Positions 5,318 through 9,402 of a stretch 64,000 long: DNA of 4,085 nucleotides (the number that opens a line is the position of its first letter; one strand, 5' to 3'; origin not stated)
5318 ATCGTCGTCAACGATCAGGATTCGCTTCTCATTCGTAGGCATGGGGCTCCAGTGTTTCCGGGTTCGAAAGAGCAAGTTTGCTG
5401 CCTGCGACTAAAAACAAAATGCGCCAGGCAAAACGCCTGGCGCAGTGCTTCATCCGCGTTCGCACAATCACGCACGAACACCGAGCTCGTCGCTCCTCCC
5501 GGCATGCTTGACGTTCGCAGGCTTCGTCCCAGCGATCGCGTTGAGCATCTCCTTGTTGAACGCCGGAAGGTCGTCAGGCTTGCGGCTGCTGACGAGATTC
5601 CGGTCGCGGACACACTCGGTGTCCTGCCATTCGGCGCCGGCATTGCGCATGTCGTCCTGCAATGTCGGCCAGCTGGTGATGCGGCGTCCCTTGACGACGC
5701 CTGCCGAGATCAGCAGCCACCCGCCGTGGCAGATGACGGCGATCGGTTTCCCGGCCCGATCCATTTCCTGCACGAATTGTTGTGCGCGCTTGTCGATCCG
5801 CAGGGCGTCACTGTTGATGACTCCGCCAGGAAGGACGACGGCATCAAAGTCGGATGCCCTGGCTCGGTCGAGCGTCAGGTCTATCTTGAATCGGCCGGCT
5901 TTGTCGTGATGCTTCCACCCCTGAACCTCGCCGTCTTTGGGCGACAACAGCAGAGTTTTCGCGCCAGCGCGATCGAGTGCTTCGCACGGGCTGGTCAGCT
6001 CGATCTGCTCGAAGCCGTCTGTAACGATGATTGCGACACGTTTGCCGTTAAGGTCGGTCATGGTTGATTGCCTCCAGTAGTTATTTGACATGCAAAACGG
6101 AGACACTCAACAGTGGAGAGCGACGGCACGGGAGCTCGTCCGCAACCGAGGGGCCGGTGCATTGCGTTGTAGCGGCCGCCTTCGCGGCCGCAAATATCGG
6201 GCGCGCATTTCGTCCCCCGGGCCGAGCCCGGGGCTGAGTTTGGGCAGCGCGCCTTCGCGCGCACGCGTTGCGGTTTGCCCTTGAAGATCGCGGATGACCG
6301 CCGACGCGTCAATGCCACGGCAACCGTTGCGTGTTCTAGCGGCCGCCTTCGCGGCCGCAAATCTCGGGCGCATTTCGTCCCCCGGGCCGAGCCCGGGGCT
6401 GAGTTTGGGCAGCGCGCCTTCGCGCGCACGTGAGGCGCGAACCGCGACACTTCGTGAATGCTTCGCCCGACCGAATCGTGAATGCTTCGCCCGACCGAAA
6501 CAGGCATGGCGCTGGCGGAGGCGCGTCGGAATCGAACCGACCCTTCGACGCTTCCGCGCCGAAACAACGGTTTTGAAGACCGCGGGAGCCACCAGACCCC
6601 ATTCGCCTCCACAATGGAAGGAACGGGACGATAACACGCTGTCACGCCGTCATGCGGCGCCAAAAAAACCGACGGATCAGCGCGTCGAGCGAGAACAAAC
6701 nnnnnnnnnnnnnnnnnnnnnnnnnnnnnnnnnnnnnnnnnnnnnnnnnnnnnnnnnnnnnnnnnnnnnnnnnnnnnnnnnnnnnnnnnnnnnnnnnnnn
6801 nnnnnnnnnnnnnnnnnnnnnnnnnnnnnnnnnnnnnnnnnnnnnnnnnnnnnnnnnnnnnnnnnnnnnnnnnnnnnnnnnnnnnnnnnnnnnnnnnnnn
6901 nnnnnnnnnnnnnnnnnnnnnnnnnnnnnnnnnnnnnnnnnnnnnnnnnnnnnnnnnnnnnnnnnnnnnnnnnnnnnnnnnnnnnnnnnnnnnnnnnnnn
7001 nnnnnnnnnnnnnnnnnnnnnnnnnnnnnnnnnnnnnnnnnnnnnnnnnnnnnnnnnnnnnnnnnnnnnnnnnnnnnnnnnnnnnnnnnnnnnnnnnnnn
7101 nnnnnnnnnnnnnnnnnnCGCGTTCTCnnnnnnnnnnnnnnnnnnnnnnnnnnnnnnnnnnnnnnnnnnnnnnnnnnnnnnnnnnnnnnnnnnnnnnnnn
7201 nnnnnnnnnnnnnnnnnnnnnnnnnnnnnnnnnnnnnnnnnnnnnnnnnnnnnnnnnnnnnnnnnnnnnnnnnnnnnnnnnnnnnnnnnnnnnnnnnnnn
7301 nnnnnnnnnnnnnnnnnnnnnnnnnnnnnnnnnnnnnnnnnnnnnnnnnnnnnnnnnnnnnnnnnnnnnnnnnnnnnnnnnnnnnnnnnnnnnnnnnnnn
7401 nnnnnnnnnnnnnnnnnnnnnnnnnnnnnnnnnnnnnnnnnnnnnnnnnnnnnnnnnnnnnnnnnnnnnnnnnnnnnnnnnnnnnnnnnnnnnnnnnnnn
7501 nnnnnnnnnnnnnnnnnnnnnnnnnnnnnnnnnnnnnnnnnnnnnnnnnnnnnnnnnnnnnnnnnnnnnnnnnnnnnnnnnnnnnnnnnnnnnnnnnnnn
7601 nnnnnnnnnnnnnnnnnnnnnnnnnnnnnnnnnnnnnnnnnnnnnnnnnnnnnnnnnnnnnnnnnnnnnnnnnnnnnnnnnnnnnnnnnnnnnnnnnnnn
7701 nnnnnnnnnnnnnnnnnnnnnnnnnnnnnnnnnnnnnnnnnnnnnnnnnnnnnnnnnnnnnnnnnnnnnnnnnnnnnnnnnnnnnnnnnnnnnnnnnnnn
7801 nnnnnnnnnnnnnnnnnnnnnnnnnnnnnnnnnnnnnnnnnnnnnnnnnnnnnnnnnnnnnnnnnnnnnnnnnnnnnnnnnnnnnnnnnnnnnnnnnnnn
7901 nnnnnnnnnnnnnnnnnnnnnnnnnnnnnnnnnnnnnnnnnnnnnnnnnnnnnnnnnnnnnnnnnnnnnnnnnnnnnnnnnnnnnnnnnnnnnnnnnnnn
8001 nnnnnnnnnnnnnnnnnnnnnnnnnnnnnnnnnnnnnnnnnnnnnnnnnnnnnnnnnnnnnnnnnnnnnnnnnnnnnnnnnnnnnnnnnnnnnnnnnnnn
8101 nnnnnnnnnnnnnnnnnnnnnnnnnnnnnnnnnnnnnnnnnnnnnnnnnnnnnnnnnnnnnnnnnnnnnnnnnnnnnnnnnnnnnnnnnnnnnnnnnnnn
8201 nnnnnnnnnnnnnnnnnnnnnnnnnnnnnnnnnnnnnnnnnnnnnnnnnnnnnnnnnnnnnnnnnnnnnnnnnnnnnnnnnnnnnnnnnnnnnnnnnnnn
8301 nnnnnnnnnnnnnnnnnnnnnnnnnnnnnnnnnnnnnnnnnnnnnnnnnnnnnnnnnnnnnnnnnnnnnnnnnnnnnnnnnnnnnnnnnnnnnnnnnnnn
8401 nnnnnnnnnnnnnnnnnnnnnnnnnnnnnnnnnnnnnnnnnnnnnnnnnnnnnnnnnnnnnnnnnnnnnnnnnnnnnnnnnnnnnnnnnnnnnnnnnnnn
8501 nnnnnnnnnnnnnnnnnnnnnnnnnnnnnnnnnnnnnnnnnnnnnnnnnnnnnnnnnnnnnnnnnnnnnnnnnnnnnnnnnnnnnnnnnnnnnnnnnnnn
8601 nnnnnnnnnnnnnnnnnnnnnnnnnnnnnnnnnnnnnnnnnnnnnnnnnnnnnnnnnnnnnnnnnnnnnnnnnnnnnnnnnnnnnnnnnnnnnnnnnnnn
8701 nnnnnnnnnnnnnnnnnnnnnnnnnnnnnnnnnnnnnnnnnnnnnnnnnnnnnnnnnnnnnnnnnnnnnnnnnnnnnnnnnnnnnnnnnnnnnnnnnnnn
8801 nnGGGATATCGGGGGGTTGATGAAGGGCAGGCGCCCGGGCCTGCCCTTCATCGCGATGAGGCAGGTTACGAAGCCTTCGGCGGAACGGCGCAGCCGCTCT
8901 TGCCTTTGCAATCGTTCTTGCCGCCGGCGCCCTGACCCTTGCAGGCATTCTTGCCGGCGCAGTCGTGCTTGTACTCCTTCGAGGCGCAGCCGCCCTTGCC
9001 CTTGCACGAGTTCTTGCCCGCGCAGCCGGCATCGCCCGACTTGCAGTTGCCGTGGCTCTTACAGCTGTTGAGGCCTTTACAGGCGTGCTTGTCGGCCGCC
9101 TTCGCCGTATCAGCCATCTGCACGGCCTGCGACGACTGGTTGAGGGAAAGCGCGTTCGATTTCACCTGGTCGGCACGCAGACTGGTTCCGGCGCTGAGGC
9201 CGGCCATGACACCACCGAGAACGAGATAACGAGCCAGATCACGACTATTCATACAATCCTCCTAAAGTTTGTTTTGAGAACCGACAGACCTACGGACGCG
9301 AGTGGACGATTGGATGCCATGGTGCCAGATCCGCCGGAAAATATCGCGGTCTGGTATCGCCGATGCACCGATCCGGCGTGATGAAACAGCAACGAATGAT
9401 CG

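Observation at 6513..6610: tRNA-Sec (selC) encoded immediately downstream of, and co-oriented with, the RiPP operon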

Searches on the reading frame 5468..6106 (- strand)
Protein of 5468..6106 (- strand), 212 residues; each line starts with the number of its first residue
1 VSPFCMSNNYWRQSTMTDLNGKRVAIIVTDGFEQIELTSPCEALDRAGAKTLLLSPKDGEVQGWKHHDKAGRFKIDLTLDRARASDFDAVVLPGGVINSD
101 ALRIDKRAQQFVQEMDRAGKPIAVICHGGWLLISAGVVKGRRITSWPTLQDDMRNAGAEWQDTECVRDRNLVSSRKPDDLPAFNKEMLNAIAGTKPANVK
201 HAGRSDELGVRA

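Call 8: search_protein_families(library=pfam, proteins=[window:5468-6106:-], max_evalue=0.01)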
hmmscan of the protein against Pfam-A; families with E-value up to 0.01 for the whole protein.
window:5468-6106:- (212 aa): 2 families
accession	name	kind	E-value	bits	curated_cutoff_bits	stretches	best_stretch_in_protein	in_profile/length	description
PF01965.30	DJ-1_PfpI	-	2.9e-51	174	26.6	1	22-189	1-164/165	DJ-1/PfpI family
PF18011.7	Catalase_C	-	5.2e-07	29.8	24.6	1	21-138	2-116/150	C-terminal domain found in long catalases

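Call 43: search_protein_families(library=ncbifam, proteins=[window:5468-6106:-], max_evalue=0.001)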
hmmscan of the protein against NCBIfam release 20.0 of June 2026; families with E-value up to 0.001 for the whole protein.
window:5468-6106:- (212 aa): 9 families
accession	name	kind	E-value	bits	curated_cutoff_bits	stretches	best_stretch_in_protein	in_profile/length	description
TIGR01382.1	PfpI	subfamily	4e-49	166.4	139.05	1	24-191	2-168/169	DJ-1/PfpI/YhbO family deglycase/protease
NF040823.1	deglyc_PfpI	equivalog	1.6e-39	135.4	330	1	23-189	2-163/166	deglycase PfpI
TIGR01383.1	not_thiJ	equivalog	8.8e-23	80.9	131.25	1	24-196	2-173/180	DJ-1 family glyoxalase III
NF008422.0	PRK11249.1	equivalog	1.9e-10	39.8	1102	1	15-130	591-702/752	catalase HPII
NF008605.0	PRK11574.1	equivalog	8e-10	38.8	252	1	26-195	7-176/196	protein deglycase YajL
NF008747.0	PRK11780.1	equivalog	2.2e-06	27.8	180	1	78-135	77-144/218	isoprenoid biosynthesis glyoxalase ElbB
TIGR01737.1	FGAM_synth_I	equivalog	3.1e-05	23.4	177.8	1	82-141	36-100/228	phosphoribosylformylglycinamidine synthase I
NF052371.1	TransRegGbdRPseu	equivalog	0.00012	21.2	480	1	18-142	13-136/365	choline metabolism transcriptional regulator GbdR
NF002957.0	PRK03619.1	equivalog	0.00041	19.8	212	1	81-141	36-101/222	phosphoribosylformylglycinamidine synthase subunit PurQ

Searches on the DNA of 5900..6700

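Call 54: search_rna_families(source=window, start=5900, end=6700, threshold=evalue, max_evalue=1)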
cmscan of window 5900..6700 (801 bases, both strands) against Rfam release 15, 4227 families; matches with E-value up to 1: 5.
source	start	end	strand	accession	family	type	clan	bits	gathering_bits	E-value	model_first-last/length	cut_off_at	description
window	6517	6610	-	RF01852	tRNA-Sec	Gene; tRNA;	CL00001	71.1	47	1.8e-14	1-91/91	no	Selenocysteine transfer RNA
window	6169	6235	-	RF01404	PinT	Gene; sRNA;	-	28.4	60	0.0013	1-76/76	no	PinT (STnc440) Hfq binding RNA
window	6508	6560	+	RF01684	mascRNA-menRNA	Gene;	-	22.1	42.5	0.072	1-56/56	no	MALAT1-associated small cytoplasmic RNA/MEN beta RNA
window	6336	6377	-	RF01404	PinT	Gene; sRNA;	-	21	60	0.1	1-76/76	no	PinT (STnc440) Hfq binding RNA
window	6340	6381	+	RF02499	Atu_C4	Gene; sRNA;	-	20.5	80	0.22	1-70/70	no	Rhizobiales sRNA Atu_C4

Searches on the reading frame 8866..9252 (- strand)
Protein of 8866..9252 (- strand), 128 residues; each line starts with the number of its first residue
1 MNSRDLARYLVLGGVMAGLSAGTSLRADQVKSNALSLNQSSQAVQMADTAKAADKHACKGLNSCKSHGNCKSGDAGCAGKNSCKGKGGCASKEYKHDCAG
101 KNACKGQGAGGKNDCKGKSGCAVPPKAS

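Call 8: search_protein_families(library=pfam, proteins=[window:8866-9252:-], max_evalue=0.01)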
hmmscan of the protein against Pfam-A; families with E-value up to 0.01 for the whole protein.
window:8866-9252:- (128 aa): 0 families

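Call 43: search_protein_families(library=ncbifam, proteins=[window:8866-9252:-], max_evalue=0.001)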
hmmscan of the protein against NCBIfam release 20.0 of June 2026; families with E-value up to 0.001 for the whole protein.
window:8866-9252:- (128 aa): 1 family
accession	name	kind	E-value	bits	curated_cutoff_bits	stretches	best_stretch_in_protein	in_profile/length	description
NF050166.1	Cu_RiPP_BufA2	equivalog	5.4e-12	45.7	60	2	34-90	8-65/79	BufA2 family periplasmic bufferin-type metallophore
